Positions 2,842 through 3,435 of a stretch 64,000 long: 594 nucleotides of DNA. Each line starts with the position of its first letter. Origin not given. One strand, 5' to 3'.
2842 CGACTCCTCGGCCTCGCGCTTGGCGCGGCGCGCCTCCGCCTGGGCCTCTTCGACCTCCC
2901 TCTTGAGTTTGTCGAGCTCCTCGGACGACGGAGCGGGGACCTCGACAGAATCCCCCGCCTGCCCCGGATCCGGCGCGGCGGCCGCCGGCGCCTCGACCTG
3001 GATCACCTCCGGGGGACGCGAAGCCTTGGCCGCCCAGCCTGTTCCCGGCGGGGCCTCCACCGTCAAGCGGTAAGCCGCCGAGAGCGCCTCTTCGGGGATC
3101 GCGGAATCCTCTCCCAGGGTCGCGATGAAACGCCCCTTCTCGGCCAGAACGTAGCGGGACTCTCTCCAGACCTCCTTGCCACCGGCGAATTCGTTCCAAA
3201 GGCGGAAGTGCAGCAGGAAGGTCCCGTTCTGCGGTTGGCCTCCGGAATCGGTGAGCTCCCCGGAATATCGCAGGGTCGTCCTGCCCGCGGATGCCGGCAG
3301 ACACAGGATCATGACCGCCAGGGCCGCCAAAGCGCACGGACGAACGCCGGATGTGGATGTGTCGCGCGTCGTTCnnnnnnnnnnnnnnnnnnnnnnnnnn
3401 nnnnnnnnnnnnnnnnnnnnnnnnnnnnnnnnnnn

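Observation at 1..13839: Candidate envelope-spanning signalling module: PAS-HK / giant coiled-coil HK / TM-anchored RR / LysM / OMP barrel / AMIN protein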

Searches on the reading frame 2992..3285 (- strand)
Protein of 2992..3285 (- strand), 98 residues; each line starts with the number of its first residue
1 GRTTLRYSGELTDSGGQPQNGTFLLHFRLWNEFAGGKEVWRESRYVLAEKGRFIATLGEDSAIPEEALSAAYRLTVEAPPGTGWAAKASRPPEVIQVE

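Call 49: search_protein_families(library=pfam, proteins=[window:2992-3285:-], max_evalue=5)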
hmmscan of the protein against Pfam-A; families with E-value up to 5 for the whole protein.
seq(98 aa): 0 families

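Call 96: search_solved_structures(query=A8, max_evalue=10)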
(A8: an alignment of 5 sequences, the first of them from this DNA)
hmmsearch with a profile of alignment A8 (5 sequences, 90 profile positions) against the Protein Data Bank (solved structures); distinct sequences matched with E-value up to 10: 66 (the best 60 are shown).
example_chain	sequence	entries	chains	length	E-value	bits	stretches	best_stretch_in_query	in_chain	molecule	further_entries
9v1j_sc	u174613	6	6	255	0.0011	22.3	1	30-85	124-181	Small ribosomal subunit protein uS5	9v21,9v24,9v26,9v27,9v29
4bts_AE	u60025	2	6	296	0.01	19.2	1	19-85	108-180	40S RIBOSOMAL PROTEIN RPS2E | RIBOSOMAL PROTEIN S5 CONTAINING PROTEIN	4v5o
5xxu_C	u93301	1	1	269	0.027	17.9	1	36-82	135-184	Ribosomal protein uS5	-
6az1_F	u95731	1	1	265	0.035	17.5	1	44-85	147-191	ribosomal protein S5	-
5t2a_AP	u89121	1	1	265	0.036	17.5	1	44-85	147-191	uS5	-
8a3w_SF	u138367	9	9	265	0.036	17.5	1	44-85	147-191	40S ribosomal protein S2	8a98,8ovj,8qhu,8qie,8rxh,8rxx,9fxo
7olc_SC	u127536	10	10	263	0.038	17.4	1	44-83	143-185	40S ribosomal protein S2-like protein | Small ribosomal subunit protein uS5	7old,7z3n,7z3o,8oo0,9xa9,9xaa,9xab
4v5z_Ae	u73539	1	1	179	0.042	17.2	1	37-83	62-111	40S Ribosomal protein S2e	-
8jiw_BC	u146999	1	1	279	0.055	16.9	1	36-83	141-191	S5 DRBM domain-containing protein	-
4v3p_SE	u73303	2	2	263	0.057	16.8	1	36-83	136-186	40S ribosomal protein S2 | 40S ribosomal protein S5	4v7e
6p4g_D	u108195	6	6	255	0.063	16.7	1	37-83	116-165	uS5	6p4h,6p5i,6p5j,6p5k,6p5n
6w2s_D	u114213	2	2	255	0.063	16.7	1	37-83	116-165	uS5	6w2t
8q7z_Ab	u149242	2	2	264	0.067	16.6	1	37-83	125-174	40S ribosomal protein S2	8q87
6qzp_SC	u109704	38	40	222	0.074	16.5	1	37-83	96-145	40S ribosomal protein S2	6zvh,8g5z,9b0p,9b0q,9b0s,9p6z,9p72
9h4n_J3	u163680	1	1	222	0.074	16.5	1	37-83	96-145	Small ribosomal subunit protein uS5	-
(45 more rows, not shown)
